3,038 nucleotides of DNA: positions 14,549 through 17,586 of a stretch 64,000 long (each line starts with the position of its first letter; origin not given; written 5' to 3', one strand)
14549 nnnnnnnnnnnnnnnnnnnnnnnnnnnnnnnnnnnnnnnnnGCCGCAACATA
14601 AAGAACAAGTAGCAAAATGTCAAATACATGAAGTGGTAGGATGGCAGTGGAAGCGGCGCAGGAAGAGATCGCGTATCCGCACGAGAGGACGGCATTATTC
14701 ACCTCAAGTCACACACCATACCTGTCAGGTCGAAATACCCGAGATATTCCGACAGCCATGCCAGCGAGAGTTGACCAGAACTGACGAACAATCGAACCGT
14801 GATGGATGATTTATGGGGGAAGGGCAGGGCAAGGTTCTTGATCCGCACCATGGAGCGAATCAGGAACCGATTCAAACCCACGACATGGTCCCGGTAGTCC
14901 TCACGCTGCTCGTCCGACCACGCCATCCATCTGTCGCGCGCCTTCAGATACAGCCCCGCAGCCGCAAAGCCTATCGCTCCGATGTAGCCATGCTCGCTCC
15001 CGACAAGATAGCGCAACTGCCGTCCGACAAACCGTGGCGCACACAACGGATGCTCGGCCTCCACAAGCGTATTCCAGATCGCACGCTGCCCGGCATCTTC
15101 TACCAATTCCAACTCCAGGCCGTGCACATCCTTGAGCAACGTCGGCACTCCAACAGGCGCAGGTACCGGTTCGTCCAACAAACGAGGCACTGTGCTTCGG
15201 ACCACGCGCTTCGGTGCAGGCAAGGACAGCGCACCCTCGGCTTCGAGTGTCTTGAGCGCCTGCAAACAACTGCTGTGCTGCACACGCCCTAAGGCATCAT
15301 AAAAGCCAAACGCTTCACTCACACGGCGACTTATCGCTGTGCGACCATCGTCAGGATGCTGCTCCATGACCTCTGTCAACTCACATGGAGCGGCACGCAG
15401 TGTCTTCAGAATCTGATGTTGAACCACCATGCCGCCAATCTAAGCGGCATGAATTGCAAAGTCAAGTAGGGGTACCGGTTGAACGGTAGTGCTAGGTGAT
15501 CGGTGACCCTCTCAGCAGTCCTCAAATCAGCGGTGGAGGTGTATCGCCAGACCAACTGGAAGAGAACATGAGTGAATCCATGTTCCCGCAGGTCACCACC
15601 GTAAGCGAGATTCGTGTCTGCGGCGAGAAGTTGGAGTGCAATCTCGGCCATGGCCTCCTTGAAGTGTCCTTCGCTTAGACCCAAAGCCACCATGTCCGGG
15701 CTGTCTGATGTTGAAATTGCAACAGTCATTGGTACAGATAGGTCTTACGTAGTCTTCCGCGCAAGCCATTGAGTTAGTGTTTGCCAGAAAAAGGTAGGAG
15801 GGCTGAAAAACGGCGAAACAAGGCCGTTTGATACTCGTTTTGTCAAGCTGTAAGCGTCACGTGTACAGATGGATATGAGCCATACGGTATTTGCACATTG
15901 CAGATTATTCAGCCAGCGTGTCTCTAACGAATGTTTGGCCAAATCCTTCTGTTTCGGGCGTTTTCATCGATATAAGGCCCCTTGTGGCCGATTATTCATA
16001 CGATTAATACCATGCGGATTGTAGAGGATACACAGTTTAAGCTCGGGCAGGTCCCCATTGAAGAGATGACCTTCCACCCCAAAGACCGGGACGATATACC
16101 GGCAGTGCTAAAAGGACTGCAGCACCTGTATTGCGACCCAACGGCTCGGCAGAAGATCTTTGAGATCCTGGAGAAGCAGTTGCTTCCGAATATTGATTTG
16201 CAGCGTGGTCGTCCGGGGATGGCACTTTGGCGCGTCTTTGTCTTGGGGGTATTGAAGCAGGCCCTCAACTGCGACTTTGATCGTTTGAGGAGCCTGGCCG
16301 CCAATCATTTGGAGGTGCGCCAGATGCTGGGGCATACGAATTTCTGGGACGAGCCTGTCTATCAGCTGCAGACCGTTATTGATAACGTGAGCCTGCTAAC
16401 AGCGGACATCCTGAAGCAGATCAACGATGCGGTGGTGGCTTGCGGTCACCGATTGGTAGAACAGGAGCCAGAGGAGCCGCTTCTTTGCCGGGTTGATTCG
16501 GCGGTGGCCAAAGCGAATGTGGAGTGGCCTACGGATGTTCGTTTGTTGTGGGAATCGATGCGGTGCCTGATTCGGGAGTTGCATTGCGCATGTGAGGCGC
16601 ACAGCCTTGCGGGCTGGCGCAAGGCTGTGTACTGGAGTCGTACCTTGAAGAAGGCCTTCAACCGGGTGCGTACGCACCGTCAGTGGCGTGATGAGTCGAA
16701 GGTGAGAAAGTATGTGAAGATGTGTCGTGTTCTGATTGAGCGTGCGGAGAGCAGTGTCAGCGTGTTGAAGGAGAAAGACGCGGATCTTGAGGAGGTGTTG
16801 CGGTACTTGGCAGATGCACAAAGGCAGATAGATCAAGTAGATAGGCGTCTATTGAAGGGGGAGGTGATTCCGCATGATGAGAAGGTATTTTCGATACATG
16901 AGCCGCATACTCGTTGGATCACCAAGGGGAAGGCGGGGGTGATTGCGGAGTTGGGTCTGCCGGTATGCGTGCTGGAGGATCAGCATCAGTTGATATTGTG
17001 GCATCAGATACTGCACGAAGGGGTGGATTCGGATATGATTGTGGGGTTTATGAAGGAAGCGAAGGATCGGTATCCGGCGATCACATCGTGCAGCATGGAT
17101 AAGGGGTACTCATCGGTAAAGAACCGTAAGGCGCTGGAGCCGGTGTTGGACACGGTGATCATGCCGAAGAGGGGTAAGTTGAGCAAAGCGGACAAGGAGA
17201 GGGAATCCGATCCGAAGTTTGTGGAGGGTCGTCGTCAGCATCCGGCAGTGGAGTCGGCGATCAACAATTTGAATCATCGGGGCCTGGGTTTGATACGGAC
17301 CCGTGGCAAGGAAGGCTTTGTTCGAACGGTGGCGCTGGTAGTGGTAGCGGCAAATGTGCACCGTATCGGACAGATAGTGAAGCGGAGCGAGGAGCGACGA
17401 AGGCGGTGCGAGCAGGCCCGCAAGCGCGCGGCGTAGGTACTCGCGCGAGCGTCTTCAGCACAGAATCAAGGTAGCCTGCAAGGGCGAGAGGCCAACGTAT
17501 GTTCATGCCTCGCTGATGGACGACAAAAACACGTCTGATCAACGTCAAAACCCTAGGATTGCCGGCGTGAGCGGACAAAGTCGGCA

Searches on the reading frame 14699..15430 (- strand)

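Call 10: search_protein_families(library=pfam, proteins=[window:14699-15430:-], max_evalue=0.01)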
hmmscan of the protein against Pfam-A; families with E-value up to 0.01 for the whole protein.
window:14699-15430:- (243 aa): 1 family
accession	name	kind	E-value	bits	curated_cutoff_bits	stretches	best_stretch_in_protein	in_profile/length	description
PF14236.12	DruA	-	3.3e-16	59.7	27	1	104-202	49-151/297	Druantia protein DruA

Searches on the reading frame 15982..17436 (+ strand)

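Call 10: search_protein_families(library=pfam, proteins=[window:15982-17436:+], max_evalue=0.01)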
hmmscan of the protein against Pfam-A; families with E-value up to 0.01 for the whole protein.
window:15982-17436:+ (484 aa): 1 family
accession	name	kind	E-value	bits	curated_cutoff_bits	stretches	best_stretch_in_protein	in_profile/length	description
PF01609.27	DDE_Tnp_1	-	7.1e-05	23.1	23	1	294-458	5-199/200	Transposase DDE domain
